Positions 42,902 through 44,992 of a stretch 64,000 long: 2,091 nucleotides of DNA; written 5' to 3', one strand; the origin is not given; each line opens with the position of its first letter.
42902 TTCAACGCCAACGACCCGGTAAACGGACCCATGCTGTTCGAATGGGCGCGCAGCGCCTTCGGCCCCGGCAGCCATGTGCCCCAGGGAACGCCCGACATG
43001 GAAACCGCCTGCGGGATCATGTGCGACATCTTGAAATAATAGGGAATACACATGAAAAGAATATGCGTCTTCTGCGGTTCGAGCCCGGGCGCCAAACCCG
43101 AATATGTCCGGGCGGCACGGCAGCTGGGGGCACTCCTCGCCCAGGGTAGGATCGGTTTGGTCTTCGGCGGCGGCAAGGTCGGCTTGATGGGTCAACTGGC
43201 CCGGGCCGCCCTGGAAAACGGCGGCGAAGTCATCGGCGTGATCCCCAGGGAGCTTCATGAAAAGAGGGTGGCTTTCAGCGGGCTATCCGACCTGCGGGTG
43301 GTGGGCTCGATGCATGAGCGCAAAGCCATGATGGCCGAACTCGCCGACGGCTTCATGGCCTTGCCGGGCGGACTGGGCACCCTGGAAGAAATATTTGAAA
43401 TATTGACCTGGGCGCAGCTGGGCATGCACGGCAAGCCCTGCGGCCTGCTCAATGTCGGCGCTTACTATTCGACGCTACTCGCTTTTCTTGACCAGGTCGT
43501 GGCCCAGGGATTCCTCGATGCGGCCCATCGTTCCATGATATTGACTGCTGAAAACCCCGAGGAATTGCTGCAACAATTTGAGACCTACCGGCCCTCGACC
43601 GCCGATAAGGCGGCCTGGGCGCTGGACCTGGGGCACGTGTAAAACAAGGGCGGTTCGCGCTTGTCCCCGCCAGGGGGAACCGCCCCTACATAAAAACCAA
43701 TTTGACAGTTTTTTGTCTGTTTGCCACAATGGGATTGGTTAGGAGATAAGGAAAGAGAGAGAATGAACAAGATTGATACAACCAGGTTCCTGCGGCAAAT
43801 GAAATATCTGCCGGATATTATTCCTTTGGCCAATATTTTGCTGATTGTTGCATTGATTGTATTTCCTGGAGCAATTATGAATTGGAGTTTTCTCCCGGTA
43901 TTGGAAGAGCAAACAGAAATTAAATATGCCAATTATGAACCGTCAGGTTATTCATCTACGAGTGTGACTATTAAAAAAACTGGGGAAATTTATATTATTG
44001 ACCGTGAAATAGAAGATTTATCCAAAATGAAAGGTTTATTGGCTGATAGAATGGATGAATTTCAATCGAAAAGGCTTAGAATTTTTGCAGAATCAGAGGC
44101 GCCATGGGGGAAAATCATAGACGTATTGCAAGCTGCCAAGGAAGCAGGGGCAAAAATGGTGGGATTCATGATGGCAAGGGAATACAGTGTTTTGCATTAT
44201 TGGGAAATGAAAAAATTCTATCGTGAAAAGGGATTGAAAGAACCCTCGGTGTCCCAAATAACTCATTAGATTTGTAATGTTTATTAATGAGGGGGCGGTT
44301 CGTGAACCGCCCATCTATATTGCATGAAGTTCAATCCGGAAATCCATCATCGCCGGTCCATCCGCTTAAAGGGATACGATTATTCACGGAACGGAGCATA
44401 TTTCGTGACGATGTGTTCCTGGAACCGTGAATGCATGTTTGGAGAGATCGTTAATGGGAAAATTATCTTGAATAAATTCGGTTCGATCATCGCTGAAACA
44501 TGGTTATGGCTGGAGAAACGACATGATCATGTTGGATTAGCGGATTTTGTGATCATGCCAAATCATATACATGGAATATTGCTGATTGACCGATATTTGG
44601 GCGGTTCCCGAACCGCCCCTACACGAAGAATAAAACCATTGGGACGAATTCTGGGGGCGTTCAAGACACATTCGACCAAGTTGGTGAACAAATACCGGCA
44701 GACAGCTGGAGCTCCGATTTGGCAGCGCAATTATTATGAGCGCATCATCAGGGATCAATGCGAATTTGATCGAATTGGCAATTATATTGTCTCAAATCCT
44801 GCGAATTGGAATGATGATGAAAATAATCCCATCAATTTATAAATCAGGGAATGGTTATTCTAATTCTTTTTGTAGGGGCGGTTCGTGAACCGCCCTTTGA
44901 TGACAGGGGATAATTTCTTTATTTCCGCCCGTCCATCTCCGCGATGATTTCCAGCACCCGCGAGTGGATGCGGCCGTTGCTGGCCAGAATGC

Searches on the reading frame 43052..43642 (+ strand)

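Call 39: search_protein_families(library=pfam, proteins=[window:43052-43642:+], max_evalue=0.01)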
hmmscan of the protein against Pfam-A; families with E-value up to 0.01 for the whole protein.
window:43052-43642:+ (196 aa): 2 families
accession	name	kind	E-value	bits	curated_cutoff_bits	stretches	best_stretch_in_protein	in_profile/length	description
PF03641.19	Lysine_decarbox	-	4.9e-43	146.9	27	1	46-175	1-130/131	Possible lysine decarboxylase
PF18306.6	LDcluster4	-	2.2e-16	60.3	26.3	1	9-116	8-112/151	SLOG cluster4 family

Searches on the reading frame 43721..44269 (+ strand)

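Call 39: search_protein_families(library=pfam, proteins=[window:43721-44269:+], max_evalue=0.01)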
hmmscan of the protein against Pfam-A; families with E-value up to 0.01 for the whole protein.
window:43721-44269:+ (182 aa): 1 family
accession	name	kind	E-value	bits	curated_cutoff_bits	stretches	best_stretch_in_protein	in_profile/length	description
PF02472.21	ExbD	-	7.3e-06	26.5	25.4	1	79-151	54-125/128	Biopolymer transport protein ExbD/TolR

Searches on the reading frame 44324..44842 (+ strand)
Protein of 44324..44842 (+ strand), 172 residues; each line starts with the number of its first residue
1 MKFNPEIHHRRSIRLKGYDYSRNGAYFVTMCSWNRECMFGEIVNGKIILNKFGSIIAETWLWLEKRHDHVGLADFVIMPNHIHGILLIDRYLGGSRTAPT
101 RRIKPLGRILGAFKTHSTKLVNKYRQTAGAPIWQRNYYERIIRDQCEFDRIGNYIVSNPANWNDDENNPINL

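Call 39: search_protein_families(library=pfam, proteins=[window:44324-44842:+], max_evalue=0.01)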
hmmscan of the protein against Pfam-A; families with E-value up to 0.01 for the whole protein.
window:44324-44842:+ (172 aa): 1 family
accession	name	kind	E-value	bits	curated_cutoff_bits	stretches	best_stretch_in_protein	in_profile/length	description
PF01797.21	Y1_Tnp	-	0.0047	17.5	23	0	67-157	38-120/121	Transposase IS200 like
